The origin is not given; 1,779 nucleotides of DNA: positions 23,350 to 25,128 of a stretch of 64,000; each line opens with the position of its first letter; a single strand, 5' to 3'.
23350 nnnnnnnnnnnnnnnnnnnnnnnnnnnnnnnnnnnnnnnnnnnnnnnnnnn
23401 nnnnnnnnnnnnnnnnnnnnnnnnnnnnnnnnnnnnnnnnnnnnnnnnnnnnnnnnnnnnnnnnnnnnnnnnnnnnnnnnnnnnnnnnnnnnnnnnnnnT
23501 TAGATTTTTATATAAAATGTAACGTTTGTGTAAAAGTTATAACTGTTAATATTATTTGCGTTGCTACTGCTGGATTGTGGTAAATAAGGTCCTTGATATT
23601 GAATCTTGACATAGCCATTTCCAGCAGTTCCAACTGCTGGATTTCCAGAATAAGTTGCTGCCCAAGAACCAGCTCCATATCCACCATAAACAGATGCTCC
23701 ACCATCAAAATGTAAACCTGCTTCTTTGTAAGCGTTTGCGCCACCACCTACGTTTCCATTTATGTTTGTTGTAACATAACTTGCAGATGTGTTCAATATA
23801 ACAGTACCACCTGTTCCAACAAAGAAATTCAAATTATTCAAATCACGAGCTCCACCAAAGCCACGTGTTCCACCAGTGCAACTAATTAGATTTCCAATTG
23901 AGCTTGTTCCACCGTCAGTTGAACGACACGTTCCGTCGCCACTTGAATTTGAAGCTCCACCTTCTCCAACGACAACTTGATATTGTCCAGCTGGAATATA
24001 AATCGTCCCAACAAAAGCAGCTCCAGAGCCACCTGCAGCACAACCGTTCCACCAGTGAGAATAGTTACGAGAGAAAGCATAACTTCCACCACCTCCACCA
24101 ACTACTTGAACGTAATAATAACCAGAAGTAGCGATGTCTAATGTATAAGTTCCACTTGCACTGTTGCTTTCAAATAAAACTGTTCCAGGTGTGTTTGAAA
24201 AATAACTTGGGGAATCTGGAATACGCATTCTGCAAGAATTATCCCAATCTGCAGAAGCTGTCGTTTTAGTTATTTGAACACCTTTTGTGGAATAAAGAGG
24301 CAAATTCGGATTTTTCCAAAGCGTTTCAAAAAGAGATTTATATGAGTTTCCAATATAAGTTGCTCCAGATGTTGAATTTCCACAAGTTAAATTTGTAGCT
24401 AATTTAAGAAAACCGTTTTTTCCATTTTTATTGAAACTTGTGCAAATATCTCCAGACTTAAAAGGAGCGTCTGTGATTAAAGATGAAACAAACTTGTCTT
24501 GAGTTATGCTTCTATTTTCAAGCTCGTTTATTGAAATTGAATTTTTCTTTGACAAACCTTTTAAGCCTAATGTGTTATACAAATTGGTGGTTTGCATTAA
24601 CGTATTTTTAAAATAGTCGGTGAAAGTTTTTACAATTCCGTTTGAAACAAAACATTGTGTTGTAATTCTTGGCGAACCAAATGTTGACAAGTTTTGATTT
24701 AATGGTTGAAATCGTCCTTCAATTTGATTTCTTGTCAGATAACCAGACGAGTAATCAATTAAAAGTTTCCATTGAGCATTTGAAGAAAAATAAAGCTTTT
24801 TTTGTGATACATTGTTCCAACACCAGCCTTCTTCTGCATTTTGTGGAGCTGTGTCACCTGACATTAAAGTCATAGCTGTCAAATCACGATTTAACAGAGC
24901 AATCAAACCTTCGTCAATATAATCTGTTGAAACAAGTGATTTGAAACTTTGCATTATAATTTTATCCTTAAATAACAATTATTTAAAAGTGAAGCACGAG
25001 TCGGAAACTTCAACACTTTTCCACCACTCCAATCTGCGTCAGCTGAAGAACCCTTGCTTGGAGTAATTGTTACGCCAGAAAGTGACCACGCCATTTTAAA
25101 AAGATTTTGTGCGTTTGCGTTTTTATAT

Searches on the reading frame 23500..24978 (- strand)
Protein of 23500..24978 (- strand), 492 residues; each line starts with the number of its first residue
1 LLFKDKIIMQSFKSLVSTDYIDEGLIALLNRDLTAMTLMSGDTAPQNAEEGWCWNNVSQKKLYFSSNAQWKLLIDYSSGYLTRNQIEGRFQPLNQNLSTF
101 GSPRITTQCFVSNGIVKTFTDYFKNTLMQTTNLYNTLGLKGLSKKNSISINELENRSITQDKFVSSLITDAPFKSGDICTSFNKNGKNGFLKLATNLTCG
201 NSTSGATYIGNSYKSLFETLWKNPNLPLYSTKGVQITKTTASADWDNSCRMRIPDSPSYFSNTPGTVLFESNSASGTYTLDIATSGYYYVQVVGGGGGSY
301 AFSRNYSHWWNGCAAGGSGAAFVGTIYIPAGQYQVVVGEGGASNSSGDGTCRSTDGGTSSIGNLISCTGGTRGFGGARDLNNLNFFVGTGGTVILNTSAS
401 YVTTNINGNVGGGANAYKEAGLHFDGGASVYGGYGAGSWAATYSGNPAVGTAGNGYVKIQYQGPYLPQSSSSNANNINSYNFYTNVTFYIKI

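Call 89: search_protein_families(library=pfam, proteins=[window:23500-24978:-], max_evalue=0.001)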
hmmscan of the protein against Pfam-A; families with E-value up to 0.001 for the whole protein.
window:23500-24978:- (492 aa): 1 family
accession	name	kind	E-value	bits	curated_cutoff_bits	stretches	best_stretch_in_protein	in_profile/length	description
PF21722.4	Gly_rich_2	-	1e-05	26.1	24.3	1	275-464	3-165/226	Glycine-rich domain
